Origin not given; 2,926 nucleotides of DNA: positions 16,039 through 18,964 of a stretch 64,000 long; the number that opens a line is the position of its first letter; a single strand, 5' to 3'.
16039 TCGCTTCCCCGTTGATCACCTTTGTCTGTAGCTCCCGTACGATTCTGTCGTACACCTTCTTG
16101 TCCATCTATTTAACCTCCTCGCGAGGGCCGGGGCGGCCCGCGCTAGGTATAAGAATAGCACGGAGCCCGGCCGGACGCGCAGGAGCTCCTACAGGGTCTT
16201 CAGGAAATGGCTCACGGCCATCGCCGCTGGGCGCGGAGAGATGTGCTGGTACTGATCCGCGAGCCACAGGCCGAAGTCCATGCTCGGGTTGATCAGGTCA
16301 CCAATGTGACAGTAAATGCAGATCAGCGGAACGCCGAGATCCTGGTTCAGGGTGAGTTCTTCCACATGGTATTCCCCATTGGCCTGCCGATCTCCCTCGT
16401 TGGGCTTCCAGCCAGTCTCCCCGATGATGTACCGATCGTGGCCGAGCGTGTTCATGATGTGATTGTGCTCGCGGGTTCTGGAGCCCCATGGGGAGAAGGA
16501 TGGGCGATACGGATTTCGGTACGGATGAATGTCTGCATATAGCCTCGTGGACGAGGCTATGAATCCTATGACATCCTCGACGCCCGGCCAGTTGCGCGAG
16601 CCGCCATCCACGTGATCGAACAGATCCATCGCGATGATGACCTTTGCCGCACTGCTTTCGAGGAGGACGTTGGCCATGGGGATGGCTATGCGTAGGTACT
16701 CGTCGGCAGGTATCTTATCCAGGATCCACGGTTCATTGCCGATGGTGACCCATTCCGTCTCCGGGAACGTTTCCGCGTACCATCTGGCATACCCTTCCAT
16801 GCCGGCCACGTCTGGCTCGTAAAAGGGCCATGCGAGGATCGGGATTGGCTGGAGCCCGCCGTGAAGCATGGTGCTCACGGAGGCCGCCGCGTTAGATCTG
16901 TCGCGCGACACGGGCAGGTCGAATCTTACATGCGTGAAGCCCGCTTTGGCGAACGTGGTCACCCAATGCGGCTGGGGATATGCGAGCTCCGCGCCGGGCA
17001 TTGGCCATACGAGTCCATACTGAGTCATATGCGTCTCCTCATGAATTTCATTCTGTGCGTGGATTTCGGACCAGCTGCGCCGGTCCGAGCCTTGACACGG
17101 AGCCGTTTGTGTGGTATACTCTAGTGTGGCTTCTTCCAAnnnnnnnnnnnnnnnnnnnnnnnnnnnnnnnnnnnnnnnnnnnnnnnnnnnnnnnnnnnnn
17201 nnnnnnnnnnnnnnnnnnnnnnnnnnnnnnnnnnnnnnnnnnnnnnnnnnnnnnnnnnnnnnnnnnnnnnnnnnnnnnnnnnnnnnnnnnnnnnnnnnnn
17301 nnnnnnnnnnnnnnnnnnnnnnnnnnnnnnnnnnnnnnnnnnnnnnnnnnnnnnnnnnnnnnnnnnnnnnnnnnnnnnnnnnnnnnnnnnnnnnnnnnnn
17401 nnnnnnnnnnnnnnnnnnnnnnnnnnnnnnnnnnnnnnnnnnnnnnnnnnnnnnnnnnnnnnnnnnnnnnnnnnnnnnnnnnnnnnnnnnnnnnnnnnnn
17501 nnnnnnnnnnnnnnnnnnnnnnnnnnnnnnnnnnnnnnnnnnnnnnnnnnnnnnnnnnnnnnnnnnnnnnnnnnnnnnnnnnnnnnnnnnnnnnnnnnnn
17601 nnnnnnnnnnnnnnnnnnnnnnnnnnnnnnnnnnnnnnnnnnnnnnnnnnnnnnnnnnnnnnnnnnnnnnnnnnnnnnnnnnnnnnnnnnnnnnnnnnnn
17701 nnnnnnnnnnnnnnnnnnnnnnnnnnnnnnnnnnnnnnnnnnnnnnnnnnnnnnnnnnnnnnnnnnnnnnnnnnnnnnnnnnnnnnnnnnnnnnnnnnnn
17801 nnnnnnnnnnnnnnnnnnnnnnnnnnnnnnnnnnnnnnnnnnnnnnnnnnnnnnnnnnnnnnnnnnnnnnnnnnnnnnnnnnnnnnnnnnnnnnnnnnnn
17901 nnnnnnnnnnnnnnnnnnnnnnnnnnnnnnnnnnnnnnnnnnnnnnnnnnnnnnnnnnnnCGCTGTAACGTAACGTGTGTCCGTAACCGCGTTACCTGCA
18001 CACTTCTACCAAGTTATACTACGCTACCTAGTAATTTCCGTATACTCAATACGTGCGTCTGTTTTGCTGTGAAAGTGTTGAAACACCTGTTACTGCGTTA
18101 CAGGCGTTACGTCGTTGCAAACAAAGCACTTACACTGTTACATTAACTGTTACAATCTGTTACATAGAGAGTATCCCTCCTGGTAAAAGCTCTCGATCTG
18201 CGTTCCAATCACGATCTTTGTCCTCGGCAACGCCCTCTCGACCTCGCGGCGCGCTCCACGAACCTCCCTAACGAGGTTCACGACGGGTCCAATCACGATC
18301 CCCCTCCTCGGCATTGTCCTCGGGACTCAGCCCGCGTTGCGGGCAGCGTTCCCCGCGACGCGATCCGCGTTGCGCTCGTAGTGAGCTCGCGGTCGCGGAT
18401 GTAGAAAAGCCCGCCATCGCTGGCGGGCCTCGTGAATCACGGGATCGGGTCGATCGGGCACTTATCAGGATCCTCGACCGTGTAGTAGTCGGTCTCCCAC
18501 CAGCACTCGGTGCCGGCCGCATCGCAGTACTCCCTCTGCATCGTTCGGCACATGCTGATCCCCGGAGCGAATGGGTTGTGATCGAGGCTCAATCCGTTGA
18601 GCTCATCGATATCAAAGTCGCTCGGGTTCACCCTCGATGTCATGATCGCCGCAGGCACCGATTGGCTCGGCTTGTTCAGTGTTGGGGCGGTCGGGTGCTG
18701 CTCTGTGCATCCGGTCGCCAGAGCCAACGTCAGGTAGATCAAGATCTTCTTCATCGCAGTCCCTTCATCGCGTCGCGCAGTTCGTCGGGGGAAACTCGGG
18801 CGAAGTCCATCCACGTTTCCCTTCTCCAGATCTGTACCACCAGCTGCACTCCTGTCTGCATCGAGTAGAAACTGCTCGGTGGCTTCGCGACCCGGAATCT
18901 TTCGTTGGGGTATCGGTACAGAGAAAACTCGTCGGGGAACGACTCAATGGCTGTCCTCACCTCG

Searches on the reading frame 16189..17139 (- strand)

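Call 9: search_protein_families(library=pfam, proteins=[window:16189-17139:-], max_evalue=0.01)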
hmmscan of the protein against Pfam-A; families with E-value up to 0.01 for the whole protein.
window:16189-17139:- (316 aa): 0 families

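Call 10: search_protein_families(library=phrogs, proteins=[window:16189-17139:-], max_evalue=0.01)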
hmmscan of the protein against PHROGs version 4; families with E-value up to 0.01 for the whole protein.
window:16189-17139:- (316 aa): 0 families

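Call 54: search_protein_families(library=pfam, proteins=[window:16189-17001:-], max_evalue=5)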
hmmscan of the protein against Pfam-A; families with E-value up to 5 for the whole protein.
window:16189-17001:- (270 aa): 1 family
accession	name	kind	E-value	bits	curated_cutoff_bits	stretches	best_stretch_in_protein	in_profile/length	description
PF09212.16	CBM27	-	0.26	11.9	20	1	4-89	30-110/173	Carbohydrate binding module 27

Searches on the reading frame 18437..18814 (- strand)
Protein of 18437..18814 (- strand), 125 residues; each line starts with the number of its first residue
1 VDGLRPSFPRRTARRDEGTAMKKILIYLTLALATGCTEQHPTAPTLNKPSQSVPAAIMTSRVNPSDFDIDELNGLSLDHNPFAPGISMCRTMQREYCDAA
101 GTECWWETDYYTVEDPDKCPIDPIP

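Call 9: search_protein_families(library=pfam, proteins=[window:18437-18814:-], max_evalue=0.01)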
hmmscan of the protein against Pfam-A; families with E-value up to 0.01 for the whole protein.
window:18437-18814:- (125 aa): 0 families

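Call 10: search_protein_families(library=phrogs, proteins=[window:18437-18814:-], max_evalue=0.01)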
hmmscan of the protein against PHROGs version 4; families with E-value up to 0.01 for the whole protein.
window:18437-18814:- (125 aa): 1 family
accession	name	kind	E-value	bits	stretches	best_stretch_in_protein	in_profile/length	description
phrog_456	-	lysis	0.0094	16.6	0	19-70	9-56/102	Rz-like spanin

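Call 54: search_protein_families(library=pfam, proteins=[window:18437-18754:-], max_evalue=5)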
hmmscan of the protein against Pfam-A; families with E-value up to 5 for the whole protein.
window:18437-18754:- (105 aa): 1 family
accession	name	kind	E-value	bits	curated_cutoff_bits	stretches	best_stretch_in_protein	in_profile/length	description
PF08139.17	LPAM_1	-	0.2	12.6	20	1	1-16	1-17/18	Prokaryotic membrane lipoprotein lipid attachment site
